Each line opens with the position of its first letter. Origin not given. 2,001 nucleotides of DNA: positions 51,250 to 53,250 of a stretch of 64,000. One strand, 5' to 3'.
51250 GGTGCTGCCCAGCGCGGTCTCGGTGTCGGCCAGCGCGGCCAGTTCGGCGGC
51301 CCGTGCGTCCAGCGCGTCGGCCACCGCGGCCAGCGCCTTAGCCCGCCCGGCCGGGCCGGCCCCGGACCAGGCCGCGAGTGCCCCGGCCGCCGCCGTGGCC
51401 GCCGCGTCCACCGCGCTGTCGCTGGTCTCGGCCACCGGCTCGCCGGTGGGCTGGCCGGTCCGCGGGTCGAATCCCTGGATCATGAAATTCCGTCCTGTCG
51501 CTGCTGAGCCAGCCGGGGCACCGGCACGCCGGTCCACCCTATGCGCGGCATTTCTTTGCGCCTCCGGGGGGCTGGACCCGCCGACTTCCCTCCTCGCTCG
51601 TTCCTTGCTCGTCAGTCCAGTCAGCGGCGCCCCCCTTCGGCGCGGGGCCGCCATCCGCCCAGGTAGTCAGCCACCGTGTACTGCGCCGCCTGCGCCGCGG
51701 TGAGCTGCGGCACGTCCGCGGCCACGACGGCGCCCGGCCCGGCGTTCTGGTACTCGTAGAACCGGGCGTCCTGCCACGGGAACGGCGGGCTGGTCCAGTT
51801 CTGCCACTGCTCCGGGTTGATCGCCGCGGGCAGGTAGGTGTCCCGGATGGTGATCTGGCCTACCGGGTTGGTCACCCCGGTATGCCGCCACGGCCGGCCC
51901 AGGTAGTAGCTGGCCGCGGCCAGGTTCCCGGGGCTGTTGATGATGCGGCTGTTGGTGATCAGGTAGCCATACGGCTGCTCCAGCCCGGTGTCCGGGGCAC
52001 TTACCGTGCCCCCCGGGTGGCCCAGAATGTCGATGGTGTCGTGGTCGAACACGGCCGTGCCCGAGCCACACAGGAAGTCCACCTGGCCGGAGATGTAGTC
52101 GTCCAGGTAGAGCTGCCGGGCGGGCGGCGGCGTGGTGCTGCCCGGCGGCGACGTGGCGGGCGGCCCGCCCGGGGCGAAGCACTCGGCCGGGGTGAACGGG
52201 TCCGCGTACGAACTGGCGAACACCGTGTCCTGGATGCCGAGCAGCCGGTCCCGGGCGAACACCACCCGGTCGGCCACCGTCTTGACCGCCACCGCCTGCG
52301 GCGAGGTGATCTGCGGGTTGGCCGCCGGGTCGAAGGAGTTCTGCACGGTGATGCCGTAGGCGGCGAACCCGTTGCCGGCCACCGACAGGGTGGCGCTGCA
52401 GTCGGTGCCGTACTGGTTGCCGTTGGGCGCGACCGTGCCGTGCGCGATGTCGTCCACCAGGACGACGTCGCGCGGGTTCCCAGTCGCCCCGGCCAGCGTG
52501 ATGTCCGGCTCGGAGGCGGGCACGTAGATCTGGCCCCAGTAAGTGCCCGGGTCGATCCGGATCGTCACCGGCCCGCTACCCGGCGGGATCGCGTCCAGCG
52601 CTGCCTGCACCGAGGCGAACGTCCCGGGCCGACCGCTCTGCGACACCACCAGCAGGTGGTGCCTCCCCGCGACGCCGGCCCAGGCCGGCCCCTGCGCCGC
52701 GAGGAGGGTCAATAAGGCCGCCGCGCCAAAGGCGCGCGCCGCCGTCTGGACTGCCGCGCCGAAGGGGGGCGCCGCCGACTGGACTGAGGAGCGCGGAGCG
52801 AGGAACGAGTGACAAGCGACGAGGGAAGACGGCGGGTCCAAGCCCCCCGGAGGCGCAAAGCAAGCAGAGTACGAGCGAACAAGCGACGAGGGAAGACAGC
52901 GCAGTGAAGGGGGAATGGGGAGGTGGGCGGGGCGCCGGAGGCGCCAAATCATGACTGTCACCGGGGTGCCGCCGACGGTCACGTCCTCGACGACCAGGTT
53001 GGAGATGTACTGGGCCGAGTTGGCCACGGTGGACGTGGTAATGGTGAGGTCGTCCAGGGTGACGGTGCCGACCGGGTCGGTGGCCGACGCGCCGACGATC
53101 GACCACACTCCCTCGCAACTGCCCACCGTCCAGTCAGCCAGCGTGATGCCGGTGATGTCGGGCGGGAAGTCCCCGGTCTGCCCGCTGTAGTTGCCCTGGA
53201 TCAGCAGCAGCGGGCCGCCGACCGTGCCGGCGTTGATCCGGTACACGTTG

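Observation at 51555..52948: Inverted GC-rich repeats bracket the pectinesterase module and fuse it in frame to the upstream GH28 gene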

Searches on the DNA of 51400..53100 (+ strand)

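Call 60: search_rna_families(source=window, start=51400, end=53100, threshold=evalue, max_evalue=1)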
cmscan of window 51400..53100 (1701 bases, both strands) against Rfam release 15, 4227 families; matches with E-value up to 1: 1.
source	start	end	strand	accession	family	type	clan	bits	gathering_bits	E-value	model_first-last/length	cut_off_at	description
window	52753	52812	+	RF01276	sR53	Gene; snRNA; snoRNA; CD-box;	-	16.6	49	0.59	1-60/60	no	Small nucleolar RNA sR53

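Call 61: search_dna_similar(query=window:52716-52950:+, collection=plasmids, mode=distant, max_evalue=0.001, max_rows=15)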
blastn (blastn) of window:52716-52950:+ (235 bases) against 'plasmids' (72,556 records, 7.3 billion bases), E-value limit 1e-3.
No match.

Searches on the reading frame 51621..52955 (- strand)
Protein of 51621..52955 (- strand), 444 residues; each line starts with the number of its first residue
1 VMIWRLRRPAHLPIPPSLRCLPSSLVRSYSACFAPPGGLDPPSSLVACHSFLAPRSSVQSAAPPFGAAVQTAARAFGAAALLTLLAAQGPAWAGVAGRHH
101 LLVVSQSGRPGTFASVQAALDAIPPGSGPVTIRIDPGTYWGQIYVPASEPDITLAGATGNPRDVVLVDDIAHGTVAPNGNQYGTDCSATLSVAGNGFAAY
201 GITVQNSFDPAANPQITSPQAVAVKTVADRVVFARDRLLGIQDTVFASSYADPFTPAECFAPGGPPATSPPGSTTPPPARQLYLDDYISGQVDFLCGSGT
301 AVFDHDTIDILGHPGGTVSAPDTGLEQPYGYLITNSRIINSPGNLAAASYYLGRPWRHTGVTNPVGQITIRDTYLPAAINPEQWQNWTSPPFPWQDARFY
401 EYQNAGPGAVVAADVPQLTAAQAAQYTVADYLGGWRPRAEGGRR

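Call 26: find_homologous_proteins(query=window:51621-52955:-, max_evalue=1e-10)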
Query window:51621-52955:- (444 aa): 179 proteins with E <= 1e-10 among 8000 candidates; the best 120 are listed.
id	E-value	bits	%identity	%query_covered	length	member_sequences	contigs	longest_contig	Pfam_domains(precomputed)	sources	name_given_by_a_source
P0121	3.3e-224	763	93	79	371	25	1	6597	PF01095.26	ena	-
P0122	5.4e-202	690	86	78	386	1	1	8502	PF01095.26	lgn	-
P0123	2.6e-198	678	85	79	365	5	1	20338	PF01095.26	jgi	-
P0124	9.6e-198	676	86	77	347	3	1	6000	PF01095.26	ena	-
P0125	7.4e-196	670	86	77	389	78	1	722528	PF01095.26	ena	-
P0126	9.8e-196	670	82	82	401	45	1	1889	PF01095.26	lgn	-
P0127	2.5e-195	668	83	78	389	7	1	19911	PF01095.26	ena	-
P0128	3.1e-195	668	85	77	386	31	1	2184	PF01095.26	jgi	-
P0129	5.8e-195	667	85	76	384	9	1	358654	PF01095.26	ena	-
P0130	2.0e-193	662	81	79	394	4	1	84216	PF01095.26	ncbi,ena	-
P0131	2.3e-193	662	85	77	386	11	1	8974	PF01095.26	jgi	jgi:pectinesterase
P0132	1.3e-192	659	84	78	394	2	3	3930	PF01095.26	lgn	-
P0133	1.9e-192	659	84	77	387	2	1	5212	PF01095.26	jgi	jgi:pectin methylesterase-like acyl-CoA thioesterase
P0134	3.6e-192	658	81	80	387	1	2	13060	PF01095.26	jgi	jgi:pectinesterase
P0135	1.1e-191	656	82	80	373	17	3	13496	PF01095.26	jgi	jgi:pectinesterase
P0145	4.5e-186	638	80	78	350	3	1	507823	PF01095.26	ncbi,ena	-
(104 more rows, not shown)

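Call 28: find_encoding_contigs(protein=P0121, flank=10000, max_places=3)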
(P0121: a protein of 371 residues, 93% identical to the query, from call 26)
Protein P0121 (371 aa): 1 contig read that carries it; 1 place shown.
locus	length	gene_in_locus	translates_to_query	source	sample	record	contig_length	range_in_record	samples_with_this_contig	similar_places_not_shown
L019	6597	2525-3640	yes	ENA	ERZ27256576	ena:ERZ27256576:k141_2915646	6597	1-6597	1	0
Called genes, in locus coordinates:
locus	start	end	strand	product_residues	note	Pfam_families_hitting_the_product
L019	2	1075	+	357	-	?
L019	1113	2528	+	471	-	PF12708:Pect-lyase_RHGA_epim (weak), PF00295:Glyco_hydro_28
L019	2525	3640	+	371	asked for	PF01095:Pectinesterase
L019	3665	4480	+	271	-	PF01073:3Beta_HSD, PF01370:Epimerase, PF04321:RmlD_sub_bind (weak), PF07993:NAD_binding_4 (faint), PF13460:NAD_binding_10, PF16363:GDP_Man_Dehyd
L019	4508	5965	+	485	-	PF00171:Aldedh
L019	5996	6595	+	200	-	?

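Call 29: find_encoding_contigs(protein=P0125, flank=10000, max_places=3)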
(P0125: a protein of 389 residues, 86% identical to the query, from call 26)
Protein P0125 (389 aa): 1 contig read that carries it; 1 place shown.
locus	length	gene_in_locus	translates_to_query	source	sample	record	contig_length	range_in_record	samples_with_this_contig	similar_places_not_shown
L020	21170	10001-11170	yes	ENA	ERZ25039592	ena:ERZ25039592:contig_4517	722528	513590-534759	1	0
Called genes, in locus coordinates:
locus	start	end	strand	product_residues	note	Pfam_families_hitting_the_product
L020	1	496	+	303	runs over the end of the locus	PF00528:BPD_transp_1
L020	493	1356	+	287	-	PF00528:BPD_transp_1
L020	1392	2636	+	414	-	PF01547:SBP_bac_1, PF13416:SBP_bac_8, PF13343:SBP_bac_6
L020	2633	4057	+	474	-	PF01266:DAO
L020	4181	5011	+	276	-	PF04672:Methyltransf_19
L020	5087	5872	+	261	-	PF00392:GntR, PF01325:Fe_dep_repress (faint), PF07729:FCD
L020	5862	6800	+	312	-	PF00701:DHDPS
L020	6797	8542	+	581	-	PF00920:ILVD_EDD_N, PF24877:ILV_EDD_C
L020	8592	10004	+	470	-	PF12708:Pect-lyase_RHGA_epim (weak), PF00295:Glyco_hydro_28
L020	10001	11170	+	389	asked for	PF01095:Pectinesterase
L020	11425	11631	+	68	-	-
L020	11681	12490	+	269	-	PF01073:3Beta_HSD, PF01370:Epimerase, PF02719:Polysacc_synt_2 (faint), PF04321:RmlD_sub_bind (weak), PF13460:NAD_binding_10, PF16363:GDP_Man_Dehyd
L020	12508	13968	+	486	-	PF00171:Aldedh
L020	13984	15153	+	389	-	-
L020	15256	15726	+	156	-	PF08044:DUF1707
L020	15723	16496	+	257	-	PF12146:Hydrolase_4, PF00561:Abhydrolase_1, PF12697:Abhydrolase_6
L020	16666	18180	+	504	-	PF00295:Glyco_hydro_28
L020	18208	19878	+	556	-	PF09284:RhgB_N, PF14686:fn3_3, PF14683:CBM-like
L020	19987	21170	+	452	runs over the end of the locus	PF25390:WD40_RLD, PF13540:RCC1_2 (faint), PF00415:RCC1, PF25390:WD40_RLD, PF00415:RCC1 (weak)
